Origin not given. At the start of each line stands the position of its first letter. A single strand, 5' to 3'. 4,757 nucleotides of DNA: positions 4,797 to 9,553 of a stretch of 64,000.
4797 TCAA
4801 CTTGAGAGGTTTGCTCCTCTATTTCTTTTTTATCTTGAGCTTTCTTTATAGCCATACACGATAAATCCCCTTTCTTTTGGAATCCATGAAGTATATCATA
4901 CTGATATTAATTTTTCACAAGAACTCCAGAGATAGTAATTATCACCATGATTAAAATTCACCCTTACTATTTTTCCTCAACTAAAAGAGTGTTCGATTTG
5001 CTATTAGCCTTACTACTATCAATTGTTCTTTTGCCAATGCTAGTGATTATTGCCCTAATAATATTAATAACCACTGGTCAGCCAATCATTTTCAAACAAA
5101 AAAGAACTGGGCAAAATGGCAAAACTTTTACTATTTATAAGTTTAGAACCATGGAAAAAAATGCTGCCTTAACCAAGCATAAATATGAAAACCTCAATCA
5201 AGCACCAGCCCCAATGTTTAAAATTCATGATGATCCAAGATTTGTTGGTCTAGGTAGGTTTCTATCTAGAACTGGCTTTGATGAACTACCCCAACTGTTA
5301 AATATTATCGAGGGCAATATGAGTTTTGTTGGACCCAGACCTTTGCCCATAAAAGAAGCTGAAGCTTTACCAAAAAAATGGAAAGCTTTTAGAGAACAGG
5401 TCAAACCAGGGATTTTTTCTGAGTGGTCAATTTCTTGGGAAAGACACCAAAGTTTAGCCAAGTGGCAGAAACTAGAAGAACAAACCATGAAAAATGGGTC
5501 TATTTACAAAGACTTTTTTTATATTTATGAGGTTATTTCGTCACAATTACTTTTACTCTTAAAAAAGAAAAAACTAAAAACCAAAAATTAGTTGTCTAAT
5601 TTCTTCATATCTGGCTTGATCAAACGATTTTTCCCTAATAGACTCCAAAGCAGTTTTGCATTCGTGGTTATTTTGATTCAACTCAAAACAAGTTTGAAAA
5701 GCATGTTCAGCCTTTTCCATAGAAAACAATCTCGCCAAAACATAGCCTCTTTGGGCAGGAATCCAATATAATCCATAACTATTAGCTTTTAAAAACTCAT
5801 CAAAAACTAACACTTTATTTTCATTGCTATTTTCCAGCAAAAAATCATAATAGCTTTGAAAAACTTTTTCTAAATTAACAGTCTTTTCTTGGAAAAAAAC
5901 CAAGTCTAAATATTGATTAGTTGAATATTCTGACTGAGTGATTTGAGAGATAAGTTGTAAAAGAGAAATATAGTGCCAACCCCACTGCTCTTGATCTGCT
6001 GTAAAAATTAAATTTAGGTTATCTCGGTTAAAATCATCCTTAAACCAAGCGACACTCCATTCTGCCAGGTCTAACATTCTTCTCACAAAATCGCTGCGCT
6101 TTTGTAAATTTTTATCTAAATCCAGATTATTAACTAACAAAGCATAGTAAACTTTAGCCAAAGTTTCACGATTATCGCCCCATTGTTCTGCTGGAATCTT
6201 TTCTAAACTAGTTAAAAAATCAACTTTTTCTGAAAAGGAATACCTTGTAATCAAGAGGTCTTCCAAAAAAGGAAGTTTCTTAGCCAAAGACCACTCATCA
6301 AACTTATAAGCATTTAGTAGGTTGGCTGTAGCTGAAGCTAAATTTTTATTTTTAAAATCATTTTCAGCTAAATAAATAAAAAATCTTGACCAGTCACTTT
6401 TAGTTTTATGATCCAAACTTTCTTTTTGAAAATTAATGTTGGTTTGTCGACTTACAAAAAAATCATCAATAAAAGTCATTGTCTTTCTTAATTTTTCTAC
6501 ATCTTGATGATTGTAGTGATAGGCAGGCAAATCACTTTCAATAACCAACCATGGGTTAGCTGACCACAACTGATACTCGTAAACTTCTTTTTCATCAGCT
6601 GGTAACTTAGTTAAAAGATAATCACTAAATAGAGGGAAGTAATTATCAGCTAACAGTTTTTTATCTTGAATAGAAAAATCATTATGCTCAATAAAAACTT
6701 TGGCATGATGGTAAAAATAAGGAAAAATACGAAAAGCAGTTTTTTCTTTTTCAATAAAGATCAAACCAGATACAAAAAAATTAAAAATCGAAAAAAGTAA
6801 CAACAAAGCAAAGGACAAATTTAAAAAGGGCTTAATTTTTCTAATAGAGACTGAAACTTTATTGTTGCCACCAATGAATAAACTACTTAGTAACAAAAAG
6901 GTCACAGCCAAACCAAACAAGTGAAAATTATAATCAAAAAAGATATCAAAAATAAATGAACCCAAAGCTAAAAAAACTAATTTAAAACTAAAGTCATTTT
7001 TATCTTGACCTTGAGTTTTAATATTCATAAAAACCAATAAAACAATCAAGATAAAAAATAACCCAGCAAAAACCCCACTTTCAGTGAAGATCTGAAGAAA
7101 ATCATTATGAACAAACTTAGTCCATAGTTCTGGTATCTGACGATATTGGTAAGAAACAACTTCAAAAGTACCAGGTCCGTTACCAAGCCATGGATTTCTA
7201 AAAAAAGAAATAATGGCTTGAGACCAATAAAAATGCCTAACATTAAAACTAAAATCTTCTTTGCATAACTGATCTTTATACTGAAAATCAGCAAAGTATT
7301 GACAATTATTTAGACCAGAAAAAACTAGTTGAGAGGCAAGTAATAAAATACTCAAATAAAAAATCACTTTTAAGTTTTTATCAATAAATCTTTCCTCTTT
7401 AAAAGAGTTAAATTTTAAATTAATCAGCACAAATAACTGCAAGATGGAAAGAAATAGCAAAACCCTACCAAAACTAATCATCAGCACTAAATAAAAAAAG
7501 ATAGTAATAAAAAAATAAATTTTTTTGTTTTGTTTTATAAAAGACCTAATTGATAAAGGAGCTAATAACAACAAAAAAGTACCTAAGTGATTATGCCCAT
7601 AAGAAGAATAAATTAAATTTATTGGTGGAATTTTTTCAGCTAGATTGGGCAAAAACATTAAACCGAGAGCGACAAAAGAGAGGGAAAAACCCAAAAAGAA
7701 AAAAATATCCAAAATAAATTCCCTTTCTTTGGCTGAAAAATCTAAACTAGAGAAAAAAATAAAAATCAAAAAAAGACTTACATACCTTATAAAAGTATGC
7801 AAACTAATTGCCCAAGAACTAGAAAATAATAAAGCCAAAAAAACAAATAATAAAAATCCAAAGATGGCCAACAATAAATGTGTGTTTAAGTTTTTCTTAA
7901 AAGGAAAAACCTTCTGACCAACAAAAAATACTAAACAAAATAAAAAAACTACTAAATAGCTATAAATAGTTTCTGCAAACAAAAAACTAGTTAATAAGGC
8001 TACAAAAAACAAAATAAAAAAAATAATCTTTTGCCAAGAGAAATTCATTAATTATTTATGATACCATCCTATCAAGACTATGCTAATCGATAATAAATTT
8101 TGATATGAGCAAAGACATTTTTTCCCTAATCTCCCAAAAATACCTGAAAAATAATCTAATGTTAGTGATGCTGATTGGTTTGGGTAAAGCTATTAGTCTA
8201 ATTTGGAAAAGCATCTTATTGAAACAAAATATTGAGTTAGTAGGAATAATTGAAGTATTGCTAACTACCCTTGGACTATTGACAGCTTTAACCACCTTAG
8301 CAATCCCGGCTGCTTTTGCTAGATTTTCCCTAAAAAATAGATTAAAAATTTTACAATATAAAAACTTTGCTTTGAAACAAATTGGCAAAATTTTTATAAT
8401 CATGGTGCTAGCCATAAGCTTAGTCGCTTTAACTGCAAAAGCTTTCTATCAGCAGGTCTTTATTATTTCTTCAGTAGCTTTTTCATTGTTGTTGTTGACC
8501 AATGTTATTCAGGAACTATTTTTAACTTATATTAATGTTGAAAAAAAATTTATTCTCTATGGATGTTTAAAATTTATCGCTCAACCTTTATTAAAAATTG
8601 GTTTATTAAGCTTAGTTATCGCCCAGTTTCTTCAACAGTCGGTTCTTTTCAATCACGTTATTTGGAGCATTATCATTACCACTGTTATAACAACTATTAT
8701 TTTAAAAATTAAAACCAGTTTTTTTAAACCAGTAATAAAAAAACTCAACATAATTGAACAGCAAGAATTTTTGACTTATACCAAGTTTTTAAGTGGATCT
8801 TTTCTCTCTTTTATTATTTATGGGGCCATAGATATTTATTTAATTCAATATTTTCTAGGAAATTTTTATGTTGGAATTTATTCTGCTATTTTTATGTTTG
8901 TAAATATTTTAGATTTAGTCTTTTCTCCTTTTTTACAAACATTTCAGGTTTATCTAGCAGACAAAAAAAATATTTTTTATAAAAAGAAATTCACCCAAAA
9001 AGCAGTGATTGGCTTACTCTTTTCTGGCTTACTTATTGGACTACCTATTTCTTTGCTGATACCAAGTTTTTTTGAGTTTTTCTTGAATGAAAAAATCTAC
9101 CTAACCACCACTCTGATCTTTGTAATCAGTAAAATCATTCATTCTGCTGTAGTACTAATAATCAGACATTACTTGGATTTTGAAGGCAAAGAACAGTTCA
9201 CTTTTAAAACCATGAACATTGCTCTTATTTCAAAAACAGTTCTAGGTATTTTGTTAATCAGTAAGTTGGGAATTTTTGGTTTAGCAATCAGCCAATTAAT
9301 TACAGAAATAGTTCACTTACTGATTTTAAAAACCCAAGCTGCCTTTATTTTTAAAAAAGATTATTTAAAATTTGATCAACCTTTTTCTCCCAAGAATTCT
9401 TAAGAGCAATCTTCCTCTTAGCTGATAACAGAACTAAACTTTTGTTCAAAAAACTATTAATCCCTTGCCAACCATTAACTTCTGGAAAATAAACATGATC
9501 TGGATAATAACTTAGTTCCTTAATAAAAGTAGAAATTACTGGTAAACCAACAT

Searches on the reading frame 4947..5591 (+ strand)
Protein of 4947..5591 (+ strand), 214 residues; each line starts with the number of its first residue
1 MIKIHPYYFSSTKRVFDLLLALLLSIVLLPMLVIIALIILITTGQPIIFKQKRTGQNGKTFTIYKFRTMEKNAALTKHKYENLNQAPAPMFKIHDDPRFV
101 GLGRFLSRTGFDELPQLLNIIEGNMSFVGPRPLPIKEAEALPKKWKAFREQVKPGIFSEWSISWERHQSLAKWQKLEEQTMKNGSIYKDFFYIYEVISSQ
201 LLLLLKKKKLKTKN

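Call 45: search_protein_families(library=ncbifam, proteins=[window:4947-5591:+], max_evalue=0.00001)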
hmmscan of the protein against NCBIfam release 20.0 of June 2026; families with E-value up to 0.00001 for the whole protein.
window:4947-5591:+ (214 aa): 10 families
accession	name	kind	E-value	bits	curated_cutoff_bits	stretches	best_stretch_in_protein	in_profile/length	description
TIGR03025.1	EPS_sugtrans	subfamily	3.3e-53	181.5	295.55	1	12-197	257-435/445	exopolysaccharide biosynthesis polyprenyl glycosylphosphotransferase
NF041877.1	EPS_EpsZ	equivalog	1.2e-44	152.7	800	1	11-195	264-447/459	exopolysaccharide biosynthesis polyisoprenyl-phosphate hexose-1-phosphate transferase EpsZ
TIGR03022.1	WbaP_sugtrans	subfamily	3.8e-43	148.4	403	1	12-196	258-445/456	undecaprenyl-phosphate galactose phosphotransferase WbaP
TIGR03023.1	WcaJ_sugtrans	equivalog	4.5e-43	148.2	410.75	1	11-156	261-397/453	undecaprenyl-phosphate glucose phosphotransferase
TIGR03013.1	EpsB_2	subfamily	9.4e-37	127.1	393.35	1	11-192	253-428/443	TIGR03013 family XrtA/PEP-CTERM system glycosyltransferase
NF052601.1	undeca_RfbP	equivalog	3e-36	124.9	330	1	11-198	43-233/244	undecaprenyl-phosphate galactose phosphotransferase family protein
NF007518.0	PRK10124.1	equivalog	2.1e-28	99.3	684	1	13-163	274-415/464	undecaprenyl-phosphate glucose phosphotransferase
NF050817.1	PolSacchBiosHfsE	equivalog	1.7e-25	89.7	750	1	12-156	271-410/467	polysaccharide biosynthesis protein HfsE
NF011751.0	PRK15204.1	equivalog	1.7e-25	89.6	907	1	12-195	279-464/476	undecaprenyl-phosphate galactose phosphotransferase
NF045514.1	glycotran_HepC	equivalog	1.6e-23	83.2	140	1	8-138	112-217/220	heterocyst development glycosyltransferase HepC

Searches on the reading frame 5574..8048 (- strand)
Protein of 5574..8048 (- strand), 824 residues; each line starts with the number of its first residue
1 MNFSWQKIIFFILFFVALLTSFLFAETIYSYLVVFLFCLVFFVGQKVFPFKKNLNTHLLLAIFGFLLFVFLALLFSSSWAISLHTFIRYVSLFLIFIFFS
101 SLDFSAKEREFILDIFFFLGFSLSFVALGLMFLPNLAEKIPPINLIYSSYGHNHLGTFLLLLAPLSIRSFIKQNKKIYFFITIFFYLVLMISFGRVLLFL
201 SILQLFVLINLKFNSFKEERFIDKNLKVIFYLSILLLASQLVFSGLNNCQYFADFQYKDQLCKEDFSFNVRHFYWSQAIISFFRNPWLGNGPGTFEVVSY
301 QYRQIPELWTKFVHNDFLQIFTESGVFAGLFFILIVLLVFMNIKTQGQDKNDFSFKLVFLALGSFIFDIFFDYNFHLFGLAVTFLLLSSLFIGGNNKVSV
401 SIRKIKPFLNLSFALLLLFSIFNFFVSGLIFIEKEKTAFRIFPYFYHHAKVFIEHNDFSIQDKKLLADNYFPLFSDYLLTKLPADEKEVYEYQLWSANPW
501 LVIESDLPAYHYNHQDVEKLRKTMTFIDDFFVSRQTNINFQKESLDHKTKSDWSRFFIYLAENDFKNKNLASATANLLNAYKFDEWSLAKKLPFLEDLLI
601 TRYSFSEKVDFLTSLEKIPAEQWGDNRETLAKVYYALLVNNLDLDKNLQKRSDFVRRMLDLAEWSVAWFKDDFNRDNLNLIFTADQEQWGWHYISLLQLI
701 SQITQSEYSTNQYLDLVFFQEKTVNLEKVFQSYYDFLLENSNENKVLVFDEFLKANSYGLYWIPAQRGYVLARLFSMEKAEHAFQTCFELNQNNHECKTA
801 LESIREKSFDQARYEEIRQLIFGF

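Call 15: search_protein_families(library=pfam, proteins=[window:5574-8048:-], max_evalue=0.001)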
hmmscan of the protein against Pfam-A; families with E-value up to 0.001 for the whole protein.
window:5574-8048:- (824 aa): 1 family
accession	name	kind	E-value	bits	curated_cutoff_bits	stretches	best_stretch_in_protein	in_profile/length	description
PF04932.20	Wzy_C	-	1.1e-11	45.2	31.7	1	180-333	3-149/149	O-Antigen ligase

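Call 70: search_protein_families(library=ncbifam, proteins=[window:5574-8048:-], max_evalue=0.001)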
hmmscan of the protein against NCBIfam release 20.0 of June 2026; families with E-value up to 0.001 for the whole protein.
window:5574-8048:- (824 aa): 0 families

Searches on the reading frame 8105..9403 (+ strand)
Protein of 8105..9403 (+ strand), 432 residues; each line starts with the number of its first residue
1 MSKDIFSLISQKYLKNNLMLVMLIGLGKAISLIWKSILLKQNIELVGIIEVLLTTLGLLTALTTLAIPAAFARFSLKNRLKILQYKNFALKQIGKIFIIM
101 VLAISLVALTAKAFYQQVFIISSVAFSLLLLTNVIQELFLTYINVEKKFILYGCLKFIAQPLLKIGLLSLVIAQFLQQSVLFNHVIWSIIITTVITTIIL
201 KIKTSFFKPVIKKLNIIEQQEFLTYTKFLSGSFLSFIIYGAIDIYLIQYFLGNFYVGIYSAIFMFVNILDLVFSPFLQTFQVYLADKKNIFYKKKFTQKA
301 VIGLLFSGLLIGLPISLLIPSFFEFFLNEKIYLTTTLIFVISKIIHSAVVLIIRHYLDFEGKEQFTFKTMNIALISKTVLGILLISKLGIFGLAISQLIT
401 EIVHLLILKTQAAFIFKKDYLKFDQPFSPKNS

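Call 15: search_protein_families(library=pfam, proteins=[window:8105-9403:+], max_evalue=0.001)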
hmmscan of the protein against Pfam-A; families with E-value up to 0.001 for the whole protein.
window:8105-9403:+ (432 aa): 1 family
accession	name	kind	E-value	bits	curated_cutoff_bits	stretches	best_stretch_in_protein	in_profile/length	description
PF01943.22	Polysacc_synt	-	0.00016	21.6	28.2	1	15-278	3-263/274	Polysaccharide biosynthesis protein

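Call 45: search_protein_families(library=ncbifam, proteins=[window:8105-9403:+], max_evalue=0.00001)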
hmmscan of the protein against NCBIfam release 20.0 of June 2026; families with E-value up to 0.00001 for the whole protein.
window:8105-9403:+ (432 aa): 0 families
